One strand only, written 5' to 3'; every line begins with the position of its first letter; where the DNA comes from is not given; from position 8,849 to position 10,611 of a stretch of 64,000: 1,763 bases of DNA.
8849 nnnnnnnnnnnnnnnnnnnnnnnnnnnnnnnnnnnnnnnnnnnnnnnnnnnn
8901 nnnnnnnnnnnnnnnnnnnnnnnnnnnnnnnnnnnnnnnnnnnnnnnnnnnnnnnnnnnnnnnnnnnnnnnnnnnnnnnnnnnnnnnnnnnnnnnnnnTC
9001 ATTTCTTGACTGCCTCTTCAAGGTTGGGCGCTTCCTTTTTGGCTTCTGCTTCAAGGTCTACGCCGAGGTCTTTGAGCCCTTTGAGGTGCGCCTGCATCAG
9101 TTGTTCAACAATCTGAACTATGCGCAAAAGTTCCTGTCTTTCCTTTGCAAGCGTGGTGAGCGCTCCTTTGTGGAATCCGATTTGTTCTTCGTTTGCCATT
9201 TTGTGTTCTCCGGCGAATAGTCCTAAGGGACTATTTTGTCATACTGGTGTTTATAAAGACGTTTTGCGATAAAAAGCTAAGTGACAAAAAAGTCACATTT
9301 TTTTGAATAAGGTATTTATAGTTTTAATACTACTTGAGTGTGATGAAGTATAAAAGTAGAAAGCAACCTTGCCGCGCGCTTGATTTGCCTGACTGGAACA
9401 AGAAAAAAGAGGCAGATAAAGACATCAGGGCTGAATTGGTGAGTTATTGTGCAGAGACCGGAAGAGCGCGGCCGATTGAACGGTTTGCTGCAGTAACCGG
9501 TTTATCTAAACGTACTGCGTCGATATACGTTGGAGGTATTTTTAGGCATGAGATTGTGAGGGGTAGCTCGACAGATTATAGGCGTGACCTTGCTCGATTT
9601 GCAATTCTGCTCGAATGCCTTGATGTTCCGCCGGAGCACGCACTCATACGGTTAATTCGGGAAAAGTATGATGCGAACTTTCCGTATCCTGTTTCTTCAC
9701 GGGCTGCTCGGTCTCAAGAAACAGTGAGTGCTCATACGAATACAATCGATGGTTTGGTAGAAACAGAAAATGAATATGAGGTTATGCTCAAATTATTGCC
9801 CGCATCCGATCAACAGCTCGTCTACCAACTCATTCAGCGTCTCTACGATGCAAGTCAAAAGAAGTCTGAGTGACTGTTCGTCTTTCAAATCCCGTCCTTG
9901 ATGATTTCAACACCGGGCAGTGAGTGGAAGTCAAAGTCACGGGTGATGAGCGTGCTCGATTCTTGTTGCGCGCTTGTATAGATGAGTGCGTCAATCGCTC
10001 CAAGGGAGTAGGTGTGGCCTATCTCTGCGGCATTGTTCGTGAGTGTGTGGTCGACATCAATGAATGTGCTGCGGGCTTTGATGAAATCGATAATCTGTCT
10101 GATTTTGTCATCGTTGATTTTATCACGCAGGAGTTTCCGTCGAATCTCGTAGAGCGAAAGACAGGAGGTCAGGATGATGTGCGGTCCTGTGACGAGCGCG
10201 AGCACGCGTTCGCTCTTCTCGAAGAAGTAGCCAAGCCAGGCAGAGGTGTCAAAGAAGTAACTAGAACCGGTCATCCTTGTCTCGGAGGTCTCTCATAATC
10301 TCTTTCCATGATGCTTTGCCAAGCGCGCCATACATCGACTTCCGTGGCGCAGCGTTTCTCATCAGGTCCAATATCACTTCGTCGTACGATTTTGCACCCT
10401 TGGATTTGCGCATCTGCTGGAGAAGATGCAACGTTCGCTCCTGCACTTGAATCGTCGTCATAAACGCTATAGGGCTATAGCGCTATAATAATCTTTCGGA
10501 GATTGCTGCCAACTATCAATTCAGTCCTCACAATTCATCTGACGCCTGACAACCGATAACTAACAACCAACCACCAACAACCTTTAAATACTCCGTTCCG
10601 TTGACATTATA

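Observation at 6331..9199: Translationally coupled operon: small coiled-coil protein, HExxH peptidase with prion-like S/G/Y tract, and tandem nucleotidyltransferase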

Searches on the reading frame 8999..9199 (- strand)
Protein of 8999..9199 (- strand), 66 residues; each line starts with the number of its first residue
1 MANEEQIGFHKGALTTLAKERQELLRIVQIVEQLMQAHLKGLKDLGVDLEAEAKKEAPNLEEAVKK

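Call 4: search_protein_families(library=pfam, proteins=[window:8999-9199:-], max_evalue=0.1)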
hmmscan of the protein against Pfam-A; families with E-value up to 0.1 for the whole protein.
window:8999-9199:- (66 aa): 2 families
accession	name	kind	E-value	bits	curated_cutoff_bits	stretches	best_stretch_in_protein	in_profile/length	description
PF01365.27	RYDR_ITPR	-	0.025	14.5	22.3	1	15-45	30-66/201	RIH domain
PF03070.21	TENA_THI-4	-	0.03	14.5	22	1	15-62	56-104/210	TENA/THI-4/PQQC family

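Call 5: search_protein_families(library=ncbifam, proteins=[window:8999-9199:-], max_evalue=0.1)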
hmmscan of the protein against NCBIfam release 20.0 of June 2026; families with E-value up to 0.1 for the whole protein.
window:8999-9199:- (66 aa): 0 families

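Call 6: search_protein_families(library=padloc, proteins=[window:8999-9199:-], max_evalue=0.1)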
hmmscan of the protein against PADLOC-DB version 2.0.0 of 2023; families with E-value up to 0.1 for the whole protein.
window:8999-9199:- (66 aa): 0 families

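Call 55: find_homologous_proteins(query=window:8999-9199:-, max_evalue=0.01)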
Query window:8999-9199:- (66 aa): 3184 proteins with E <= 0.01 among 3186 candidates; the best 120 are listed.
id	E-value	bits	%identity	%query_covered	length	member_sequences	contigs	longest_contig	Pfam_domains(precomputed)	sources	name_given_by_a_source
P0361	1.3e-32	127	100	100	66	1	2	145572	-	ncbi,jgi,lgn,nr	ncbi:hypothetical protein C4580_00505 [Candidatus Woesearchaeota archaeon]|nr:MAG: hypothetical prot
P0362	2.2e-31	123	97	100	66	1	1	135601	-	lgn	-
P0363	4.5e-28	113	86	100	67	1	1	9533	-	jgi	jgi:hypothetical protein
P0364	1.7e-27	111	86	100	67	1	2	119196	-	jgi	-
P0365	2.3e-27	111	86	100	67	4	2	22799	-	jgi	jgi:hypothetical protein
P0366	2.5e-27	111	88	100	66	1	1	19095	-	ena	-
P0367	2.6e-27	111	86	100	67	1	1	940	-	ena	-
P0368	2.7e-27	111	86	100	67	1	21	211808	-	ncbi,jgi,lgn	-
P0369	3.0e-27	110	85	100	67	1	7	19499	-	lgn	-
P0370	4.0e-27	110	85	100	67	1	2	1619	-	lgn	-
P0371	4.1e-27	110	86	100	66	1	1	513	-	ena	-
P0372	5.5e-27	110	85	100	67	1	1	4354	-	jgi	jgi:biotin operon repressor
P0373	6.0e-27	109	86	100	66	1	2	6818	-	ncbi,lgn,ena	-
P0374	8.2e-27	109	85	100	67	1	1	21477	-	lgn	-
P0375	1.2e-26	109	85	100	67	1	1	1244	-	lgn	-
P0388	3.8e-25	104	82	100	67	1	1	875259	-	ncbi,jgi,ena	-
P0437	2.6e-23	98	79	100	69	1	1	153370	-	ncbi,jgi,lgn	-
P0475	4.0e-22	94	77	98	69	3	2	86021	-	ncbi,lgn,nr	ncbi:hypothetical protein HY493_04665 [Candidatus Woesearchaeota archaeon]|nr:hypothetical protein [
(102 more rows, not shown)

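Call 56: find_encoding_contigs(protein=P0388, flank=6000, max_places=1)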
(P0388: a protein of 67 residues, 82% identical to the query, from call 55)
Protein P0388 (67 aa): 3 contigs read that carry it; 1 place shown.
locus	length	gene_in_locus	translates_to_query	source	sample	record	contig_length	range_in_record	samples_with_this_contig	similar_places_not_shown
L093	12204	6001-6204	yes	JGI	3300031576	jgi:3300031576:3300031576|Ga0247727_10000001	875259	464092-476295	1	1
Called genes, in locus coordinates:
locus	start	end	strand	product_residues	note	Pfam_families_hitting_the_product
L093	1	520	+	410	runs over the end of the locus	PF13263:PHP_C (weak), PF27218:MJ0043_C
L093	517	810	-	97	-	-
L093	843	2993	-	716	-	-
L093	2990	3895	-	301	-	-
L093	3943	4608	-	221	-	-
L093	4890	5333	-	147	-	-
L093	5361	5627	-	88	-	PF05016:ParE_toxin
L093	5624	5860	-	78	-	PF10884:DUF2683 (weak)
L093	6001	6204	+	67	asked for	-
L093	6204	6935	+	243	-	-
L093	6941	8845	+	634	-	-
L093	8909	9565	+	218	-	-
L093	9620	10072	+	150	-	PF00571:CBS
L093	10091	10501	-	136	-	PF08570:DUF1761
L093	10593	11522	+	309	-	PF01207:Dus, PF01180:DHO_dh (faint), PF00977:His_biosynth (weak)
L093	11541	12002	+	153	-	PF13420:Acetyltransf_4 (faint), PF00583:Acetyltransf_1, PF13673:Acetyltransf_10, PF17013:Acetyltransf_15 (faint), PF13508:Acetyltransf_7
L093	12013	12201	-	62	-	PF01361:Tautomerase, PF14552:Tautomerase_2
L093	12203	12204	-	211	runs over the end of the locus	PF00881:Nitroreductase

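Call 57: find_encoding_contigs(protein=P0475, flank=6000, max_places=1)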
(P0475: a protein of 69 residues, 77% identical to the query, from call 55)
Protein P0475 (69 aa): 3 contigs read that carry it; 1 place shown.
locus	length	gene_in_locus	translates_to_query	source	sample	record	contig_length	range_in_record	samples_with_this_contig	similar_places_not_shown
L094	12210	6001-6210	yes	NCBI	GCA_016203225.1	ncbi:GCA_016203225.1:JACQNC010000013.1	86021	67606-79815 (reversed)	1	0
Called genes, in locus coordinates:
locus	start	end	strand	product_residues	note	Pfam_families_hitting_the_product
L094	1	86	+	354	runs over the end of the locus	-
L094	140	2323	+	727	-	PF07719:TPR_2 (faint)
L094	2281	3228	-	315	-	PF04014:MazE_antitoxin, PF01895:PhoU (weak)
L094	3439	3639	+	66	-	-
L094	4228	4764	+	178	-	PF03367:Zn_ribbon_ZPR1 (weak), PF22794:jr-ZPR1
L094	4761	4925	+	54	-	-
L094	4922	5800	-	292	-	-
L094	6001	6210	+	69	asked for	-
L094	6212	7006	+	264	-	-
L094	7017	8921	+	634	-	PF01909:NTP_transf_2 (weak), PF18765:Polbeta (weak)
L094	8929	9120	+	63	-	-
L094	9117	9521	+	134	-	PF00571:CBS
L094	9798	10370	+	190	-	-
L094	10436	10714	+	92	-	-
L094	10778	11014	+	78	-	PF01037:AsnC_trans_reg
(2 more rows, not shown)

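Call 58: find_encoding_contigs(protein=P0437, flank=6000, max_places=1)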
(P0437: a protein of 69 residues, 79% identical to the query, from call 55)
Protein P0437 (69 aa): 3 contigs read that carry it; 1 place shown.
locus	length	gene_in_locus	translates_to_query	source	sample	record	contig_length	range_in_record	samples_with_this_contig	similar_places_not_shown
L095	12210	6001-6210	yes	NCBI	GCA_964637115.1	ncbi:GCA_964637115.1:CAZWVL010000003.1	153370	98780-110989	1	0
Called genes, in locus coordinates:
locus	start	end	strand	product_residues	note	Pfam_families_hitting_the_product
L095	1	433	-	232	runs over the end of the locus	-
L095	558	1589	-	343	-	-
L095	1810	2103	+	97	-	-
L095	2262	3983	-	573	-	-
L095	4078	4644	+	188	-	-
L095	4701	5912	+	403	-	-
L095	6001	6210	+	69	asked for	-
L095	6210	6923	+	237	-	-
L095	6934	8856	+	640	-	PF01909:NTP_transf_2 (weak)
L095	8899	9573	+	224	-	-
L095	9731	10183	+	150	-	PF00571:CBS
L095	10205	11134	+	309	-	PF01207:Dus, PF01180:DHO_dh (weak), PF00977:His_biosynth (weak)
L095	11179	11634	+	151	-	PF00583:Acetyltransf_1, PF13673:Acetyltransf_10, PF13508:Acetyltransf_7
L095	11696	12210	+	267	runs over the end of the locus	-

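Call 89: search_protein_families(library=pfam, alignment_id=A4, max_evalue=5)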
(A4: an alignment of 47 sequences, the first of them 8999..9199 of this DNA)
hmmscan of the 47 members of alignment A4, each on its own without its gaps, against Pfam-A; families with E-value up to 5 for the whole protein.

A. member 1, window:8999-9199:- (66 aa): 3 families
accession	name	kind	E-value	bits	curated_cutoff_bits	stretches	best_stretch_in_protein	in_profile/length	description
PF01365.27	RYDR_ITPR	-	0.025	14.5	22.3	1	15-45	30-66/201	RIH domain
PF03070.21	TENA_THI-4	-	0.03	14.5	22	1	15-62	56-104/210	TENA/THI-4/PQQC family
PF21418.3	LinB-like_C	-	0.12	12.6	27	1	12-55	30-73/124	Lincosamide nucleotidyltransferase-like, C-terminal domain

B. families by the number of members that match (of 47 scanned): 26 families (the first 25 are shown)
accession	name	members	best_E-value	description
PF01365.27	RYDR_ITPR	33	0.0014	RIH domain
PF08279.18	HTH_11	29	0.01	HTH domain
PF21418.3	LinB-like_C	16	0.0011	Lincosamide nucleotidyltransferase-like, C-terminal domain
PF20045.4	DUF6447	14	0.0074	Family of unknown function (DUF6447)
PF03070.21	TENA_THI-4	9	0.0098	TENA/THI-4/PQQC family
PF08673.15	RsbU_N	8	0.016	Phosphoserine phosphatase RsbU, N-terminal domain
PF10016.14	DUF2259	4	0.043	Predicted secreted protein (DUF2259)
PF18595.6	Nuf2_DHR10-like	3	0.017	Nuf2, DHR10-like domain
PF11656.13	DUF3811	2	0.017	YjbD family (DUF3811)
PF10481.14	CENP-F_N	1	0.0061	Cenp-F N-terminal domain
PF24525.1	TTC3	1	0.02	TTC3, helical domain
PF05130.17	FlgN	1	0.032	FlgN protein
PF20964.2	DnaX_C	1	0.033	DNA polymerase III subunit tau, C-terminal domain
PF06977.17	SdiA-regulated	1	0.038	SdiA-regulated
PF13735.12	tRNA_NucTran2_2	1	0.041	tRNA nucleotidyltransferase domain 2 putative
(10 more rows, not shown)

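Call 90: search_solved_structures(query=A4, max_evalue=10, show_alignments=3)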
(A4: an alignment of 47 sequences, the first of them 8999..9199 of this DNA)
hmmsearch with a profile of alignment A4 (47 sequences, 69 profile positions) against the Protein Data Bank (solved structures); distinct sequences matched with E-value up to 10: 11.
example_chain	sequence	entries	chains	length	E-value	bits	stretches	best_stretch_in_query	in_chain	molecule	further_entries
8sgq_q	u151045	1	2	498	0.013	18.7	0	15-49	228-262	T-complex protein 1 subunit theta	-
6nr8_H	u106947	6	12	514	0.014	18.7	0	15-49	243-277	T-complex protein 1 subunit theta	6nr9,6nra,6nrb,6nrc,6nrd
9umt_E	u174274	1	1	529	0.015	18.6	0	15-49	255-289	T-complex protein 1 subunit theta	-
3iyg_Q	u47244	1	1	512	0.015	18.5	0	15-48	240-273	T-complex protein 1 subunit theta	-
8sfe_q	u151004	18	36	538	0.015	18.5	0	15-49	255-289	T-complex protein 1 subunit theta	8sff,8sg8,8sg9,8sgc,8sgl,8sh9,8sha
7trg_B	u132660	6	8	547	0.016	18.4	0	15-49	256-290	T-complex protein 1 subunit theta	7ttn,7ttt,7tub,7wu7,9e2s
6qb8_q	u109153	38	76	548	0.016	18.4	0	15-49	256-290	T-complex protein 1 subunit theta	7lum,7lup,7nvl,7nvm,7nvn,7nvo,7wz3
4b2t_Q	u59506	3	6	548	0.018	18.3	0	15-48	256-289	T-COMPLEX PROTEIN 1 SUBUNIT THETA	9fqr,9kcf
9unw_E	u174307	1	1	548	0.12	15.7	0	29-57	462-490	T-complex protein 1 subunit theta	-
5dik_A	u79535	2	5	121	0.32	14.3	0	7-28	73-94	Alkyl hydroperoxide reductase AhpD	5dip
5iol_A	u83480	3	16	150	0.86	12.9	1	25-45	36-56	Nucleoside diphosphate kinase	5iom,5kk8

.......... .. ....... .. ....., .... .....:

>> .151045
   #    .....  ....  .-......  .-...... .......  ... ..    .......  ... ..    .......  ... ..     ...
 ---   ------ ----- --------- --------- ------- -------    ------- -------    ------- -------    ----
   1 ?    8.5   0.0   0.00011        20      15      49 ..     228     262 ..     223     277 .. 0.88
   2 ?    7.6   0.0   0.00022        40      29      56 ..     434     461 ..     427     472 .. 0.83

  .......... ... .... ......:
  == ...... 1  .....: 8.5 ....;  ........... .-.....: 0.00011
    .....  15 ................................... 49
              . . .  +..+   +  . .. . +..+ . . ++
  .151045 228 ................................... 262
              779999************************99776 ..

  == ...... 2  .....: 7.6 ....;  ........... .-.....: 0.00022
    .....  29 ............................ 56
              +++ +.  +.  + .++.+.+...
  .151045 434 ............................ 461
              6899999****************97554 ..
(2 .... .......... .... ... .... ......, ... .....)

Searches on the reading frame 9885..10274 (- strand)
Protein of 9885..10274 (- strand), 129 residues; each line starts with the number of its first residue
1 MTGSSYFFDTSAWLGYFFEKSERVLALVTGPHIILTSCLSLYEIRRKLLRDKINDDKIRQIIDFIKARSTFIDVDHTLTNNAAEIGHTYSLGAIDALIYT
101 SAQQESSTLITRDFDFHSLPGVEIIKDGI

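Call 4: search_protein_families(library=pfam, proteins=[window:9885-10274:-], max_evalue=0.1)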
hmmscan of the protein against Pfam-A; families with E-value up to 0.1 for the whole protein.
window:9885-10274:- (129 aa): 4 families
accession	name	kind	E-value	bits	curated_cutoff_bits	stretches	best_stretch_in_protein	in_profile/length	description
PF01850.27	PIN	-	6.5e-16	59.5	23.6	1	6-120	1-118/120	PIN domain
PF18480.7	DUF5615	-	0.0014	18.9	23.8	1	80-119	19-61/110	Domain of unknown function (DUF5615)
PF13470.12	PIN_3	-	0.013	16.7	27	1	7-83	3-85/115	PIN domain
PF16289.11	PIN_12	-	0.028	15.3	32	1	7-69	2-74/172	PIN domain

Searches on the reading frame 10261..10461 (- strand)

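Call 4: search_protein_families(library=pfam, proteins=[window:10261-10461:-], max_evalue=0.1)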
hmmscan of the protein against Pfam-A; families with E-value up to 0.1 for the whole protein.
window:10261-10461:- (66 aa): 2 families
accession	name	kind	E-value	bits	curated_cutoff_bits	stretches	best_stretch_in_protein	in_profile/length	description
PF02697.20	VAPB_antitox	-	0.015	16.5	27.9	1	3-60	2-62/69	Putative antitoxin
PF24434.1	DUF7557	-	0.027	14.3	25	1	1-33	1-31/45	Family of unknown function (DUF7557)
